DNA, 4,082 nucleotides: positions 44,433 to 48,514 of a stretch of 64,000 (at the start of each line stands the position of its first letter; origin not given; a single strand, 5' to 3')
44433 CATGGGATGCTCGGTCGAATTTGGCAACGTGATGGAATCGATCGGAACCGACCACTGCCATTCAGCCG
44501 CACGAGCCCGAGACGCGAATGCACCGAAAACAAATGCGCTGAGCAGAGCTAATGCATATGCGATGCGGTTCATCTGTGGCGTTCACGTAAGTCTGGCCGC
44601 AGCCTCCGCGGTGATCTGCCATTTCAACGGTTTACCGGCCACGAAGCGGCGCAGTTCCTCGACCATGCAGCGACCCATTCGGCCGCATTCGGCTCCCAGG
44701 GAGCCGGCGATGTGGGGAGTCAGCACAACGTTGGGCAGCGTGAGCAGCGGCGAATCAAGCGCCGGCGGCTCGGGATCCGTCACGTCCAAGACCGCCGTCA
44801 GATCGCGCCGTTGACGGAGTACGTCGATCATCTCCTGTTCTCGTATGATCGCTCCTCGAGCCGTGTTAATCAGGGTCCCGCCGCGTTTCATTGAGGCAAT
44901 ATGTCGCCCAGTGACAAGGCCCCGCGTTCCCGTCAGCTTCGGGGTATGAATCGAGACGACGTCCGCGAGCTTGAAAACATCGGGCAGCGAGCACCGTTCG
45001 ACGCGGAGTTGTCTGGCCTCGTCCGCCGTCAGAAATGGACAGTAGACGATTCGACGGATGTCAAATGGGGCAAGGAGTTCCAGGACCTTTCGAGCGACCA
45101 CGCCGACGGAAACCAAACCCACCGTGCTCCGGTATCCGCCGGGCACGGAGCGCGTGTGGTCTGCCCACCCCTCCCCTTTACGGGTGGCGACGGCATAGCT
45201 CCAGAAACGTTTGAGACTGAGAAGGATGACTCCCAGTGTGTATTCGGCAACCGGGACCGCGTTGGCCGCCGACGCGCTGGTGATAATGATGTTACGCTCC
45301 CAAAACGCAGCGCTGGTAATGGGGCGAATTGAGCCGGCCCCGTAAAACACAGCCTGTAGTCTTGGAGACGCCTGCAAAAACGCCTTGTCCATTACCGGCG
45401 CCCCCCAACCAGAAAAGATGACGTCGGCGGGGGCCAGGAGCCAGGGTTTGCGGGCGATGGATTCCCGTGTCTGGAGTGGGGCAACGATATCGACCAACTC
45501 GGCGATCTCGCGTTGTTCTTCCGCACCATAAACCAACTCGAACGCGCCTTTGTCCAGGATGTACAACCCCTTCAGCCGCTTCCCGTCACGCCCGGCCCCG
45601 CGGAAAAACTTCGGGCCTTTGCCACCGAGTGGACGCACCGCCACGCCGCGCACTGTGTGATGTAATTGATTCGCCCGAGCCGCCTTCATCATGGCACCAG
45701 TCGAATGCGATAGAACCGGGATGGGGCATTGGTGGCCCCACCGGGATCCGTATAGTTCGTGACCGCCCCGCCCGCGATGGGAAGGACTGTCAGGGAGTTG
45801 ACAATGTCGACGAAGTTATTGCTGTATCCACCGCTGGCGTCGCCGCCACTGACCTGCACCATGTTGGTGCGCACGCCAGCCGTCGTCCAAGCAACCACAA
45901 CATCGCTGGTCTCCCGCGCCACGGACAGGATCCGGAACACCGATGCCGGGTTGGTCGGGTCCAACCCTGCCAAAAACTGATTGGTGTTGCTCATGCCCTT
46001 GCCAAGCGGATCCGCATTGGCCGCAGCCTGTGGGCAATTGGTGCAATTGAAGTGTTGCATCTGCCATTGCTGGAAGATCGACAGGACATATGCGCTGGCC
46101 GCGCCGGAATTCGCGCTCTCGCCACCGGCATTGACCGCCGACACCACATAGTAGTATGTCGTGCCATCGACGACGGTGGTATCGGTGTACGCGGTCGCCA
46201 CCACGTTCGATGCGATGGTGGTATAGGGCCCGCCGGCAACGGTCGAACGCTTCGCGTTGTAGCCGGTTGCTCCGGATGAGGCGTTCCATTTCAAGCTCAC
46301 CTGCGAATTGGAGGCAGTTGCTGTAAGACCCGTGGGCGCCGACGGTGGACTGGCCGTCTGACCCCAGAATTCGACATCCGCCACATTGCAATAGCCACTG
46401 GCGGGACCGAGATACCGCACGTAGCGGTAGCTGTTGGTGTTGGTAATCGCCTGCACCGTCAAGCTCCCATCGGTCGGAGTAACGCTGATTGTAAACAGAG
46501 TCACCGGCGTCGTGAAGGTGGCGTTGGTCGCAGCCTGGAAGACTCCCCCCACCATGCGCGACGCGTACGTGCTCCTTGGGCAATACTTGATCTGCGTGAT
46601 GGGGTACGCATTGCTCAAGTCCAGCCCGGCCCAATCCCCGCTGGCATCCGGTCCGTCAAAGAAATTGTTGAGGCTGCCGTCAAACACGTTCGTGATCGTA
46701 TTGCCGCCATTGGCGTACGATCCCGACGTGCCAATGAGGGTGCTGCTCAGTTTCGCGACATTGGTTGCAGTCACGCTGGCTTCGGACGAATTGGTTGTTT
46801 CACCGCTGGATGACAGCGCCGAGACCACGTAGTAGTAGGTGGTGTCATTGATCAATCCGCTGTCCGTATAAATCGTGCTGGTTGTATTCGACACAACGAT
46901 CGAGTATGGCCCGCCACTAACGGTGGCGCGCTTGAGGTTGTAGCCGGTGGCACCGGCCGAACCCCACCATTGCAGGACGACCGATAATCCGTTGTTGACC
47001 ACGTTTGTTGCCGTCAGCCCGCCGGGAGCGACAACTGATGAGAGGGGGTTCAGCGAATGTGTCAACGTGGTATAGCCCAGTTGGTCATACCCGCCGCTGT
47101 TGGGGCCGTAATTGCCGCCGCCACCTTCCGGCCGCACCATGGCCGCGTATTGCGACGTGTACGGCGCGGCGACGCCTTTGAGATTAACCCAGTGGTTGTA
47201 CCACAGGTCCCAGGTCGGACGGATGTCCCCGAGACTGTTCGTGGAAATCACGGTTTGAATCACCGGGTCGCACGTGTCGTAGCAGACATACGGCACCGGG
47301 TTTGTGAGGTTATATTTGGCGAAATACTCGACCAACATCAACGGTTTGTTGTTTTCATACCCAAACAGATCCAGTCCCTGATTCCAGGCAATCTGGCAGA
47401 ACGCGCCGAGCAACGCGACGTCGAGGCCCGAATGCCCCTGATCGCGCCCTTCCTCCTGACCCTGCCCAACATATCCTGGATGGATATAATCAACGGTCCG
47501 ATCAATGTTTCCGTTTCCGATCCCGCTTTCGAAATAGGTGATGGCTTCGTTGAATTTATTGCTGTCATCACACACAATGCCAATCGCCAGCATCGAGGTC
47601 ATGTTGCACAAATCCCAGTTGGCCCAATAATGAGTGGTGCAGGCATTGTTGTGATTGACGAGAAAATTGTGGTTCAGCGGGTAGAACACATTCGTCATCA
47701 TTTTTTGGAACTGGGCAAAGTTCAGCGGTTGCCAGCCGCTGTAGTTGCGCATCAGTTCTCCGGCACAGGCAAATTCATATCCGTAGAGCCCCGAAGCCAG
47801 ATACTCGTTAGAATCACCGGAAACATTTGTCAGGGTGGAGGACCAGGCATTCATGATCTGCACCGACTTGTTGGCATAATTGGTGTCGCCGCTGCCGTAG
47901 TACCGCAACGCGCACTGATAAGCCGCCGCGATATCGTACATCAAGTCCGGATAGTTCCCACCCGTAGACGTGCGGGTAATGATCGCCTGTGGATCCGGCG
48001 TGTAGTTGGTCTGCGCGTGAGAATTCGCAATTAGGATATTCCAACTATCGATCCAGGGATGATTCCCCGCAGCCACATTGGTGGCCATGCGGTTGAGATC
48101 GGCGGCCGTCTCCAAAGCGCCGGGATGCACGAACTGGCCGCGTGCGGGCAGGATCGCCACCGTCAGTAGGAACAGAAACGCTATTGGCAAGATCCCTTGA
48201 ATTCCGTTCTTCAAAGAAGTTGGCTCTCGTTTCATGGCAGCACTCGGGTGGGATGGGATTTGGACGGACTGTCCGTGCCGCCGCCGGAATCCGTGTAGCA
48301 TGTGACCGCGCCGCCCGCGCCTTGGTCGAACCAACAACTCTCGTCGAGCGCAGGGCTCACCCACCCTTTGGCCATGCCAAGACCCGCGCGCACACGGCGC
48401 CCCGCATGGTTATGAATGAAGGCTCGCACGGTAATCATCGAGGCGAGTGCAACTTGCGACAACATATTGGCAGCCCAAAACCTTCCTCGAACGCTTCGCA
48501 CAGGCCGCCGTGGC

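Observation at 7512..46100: A ~140-aa C-terminal domain with a TSP3-like Ca-binding motif shared by four giant surface proteins, maintained at near-identical nucleotide sequence (candidate non-PEP-CTERM anchoring module)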

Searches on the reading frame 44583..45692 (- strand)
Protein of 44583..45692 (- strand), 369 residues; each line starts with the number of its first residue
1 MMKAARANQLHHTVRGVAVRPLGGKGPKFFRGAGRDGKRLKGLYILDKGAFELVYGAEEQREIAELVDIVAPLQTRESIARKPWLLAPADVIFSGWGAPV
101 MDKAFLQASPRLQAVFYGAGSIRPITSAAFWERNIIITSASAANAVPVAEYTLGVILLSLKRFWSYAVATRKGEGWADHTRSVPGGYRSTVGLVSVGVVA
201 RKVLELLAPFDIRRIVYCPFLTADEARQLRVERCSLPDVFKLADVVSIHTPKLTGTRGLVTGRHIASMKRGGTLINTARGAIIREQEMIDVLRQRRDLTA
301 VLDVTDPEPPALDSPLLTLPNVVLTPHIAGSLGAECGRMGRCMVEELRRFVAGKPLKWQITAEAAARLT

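Call 23: search_protein_families(library=pfam, proteins=[window:44583-45692:-], max_evalue=0.001)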
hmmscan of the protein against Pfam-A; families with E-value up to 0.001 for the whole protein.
window:44583-45692:- (369 aa): 2 families
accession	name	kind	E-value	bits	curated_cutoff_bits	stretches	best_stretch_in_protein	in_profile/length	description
PF02826.25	2-Hacid_dh_C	-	2.5e-40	138.2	25.1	1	154-329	2-178/178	D-isomer specific 2-hydroxyacid dehydrogenase, NAD binding domain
PF00389.36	2-Hacid_dh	-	0.0003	20.9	24.6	1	100-359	50-132/134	D-isomer specific 2-hydroxyacid dehydrogenase, catalytic domain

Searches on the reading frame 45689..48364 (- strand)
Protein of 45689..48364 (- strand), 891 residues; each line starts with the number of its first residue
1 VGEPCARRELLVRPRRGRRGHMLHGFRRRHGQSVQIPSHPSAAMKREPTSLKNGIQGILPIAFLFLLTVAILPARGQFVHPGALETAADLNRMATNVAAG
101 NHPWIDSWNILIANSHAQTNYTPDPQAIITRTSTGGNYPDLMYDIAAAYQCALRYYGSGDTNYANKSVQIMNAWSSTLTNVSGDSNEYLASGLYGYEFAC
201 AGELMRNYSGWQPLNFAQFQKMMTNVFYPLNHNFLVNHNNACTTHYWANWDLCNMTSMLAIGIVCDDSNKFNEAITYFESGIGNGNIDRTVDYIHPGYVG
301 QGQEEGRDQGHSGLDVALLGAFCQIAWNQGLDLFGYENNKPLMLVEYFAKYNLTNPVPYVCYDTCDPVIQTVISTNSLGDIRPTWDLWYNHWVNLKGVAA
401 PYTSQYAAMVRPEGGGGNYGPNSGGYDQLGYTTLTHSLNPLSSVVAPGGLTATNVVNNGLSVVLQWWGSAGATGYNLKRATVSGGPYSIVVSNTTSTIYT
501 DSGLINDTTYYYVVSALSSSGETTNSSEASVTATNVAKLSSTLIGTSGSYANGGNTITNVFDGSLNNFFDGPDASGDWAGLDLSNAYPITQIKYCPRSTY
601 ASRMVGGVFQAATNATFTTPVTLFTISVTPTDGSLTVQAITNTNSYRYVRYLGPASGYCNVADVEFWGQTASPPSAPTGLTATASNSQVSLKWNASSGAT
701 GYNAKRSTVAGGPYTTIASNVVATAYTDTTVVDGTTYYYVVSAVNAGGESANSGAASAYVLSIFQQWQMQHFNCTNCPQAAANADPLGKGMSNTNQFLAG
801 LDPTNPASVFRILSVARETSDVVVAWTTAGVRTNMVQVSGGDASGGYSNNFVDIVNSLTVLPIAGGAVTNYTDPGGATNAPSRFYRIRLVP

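Call 9: search_protein_families(library=pfam, proteins=[window:45689-48364:-], max_evalue=0.01)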
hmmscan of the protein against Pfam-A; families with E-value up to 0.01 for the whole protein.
window:45689-48364:- (891 aa): 3 families
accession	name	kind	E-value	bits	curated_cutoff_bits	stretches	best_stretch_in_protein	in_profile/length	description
PF05426.18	Alginate_lyase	-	4.6e-13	49.7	22.2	1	146-351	60-268/275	Alginate lyase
PF00041.27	fn3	-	3.7e-07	30.7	25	2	675-754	1-79/84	Fibronectin type III domain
PF16383.10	DUF4992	-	0.00011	22.4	29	0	671-760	48-139/183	Domain of unknown function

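Call 11: search_protein_families(library=ncbifam, proteins=[window:45689-48364:-], max_evalue=1)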
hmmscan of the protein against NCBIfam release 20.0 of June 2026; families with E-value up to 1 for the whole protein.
window:45689-48364:- (891 aa): 1 family
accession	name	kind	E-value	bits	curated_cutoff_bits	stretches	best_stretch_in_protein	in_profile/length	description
NF041611.1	exoglucan_CbhB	equivalog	0.00017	19.7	1950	2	405-546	765-899/997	exoglucanase CbhB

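Call 21: find_encoding_contigs(protein=window:45689-48235:-, flank=10000, max_places=4)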
Protein window:45689-48235:- (848 aa): 2 contigs read that carry it; 1 place shown.
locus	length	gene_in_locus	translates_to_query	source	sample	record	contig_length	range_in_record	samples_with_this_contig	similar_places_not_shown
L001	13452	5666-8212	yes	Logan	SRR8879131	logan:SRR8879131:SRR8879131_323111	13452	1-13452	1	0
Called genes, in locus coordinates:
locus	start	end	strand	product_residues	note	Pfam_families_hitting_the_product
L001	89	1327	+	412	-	PF00589:Phage_integrase (weak)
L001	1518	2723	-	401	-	-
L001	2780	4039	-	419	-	-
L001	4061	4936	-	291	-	-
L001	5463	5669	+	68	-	-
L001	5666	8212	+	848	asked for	PF05426:Alginate_lyase, PF00041:fn3 (faint)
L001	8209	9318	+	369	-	PF02826:2-Hacid_dh_C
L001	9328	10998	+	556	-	-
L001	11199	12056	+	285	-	-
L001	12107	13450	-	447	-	?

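Call 31: list_cluster_members(proteins=[window:45689-48235:-, window:7512-12380:-, window:44583-45692:-, window:32310-34547:+, window:17487-19298:-])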
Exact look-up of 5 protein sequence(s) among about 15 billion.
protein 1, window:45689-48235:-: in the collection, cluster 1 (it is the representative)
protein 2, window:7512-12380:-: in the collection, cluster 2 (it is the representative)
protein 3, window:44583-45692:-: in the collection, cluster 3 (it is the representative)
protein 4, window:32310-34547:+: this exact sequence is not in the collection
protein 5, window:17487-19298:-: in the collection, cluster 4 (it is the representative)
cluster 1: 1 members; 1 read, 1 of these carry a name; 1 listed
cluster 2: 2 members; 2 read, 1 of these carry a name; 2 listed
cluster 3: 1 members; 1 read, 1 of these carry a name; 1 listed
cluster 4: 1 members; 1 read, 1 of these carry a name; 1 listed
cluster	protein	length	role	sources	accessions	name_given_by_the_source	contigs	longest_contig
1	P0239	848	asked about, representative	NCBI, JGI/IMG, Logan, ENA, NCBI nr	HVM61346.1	MAG TPA: alginate lyase family protein [Verrucomicrobiae bacterium] | alginate lyase family protein [Verrucomicrobiae bacterium]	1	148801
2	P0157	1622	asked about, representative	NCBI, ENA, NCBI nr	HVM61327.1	MAG TPA: choice-of-anchor tandem repeat GloVer-containing protein [Verrucomicrobiae ... | choice-of-anchor tandem repeat GloVer-containing protein [Verrucomicrobiae bacterium]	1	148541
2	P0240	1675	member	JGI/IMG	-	-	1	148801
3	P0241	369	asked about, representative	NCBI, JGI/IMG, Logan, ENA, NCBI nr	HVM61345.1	MAG TPA: hydroxyacid dehydrogenase [Verrucomicrobiae bacterium] | hydroxyacid dehydrogenase [Verrucomicrobiae bacterium]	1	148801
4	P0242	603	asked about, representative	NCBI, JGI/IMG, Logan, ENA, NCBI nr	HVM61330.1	MAG TPA: transporter [Verrucomicrobiae bacterium] | transporter [Verrucomicrobiae bacterium]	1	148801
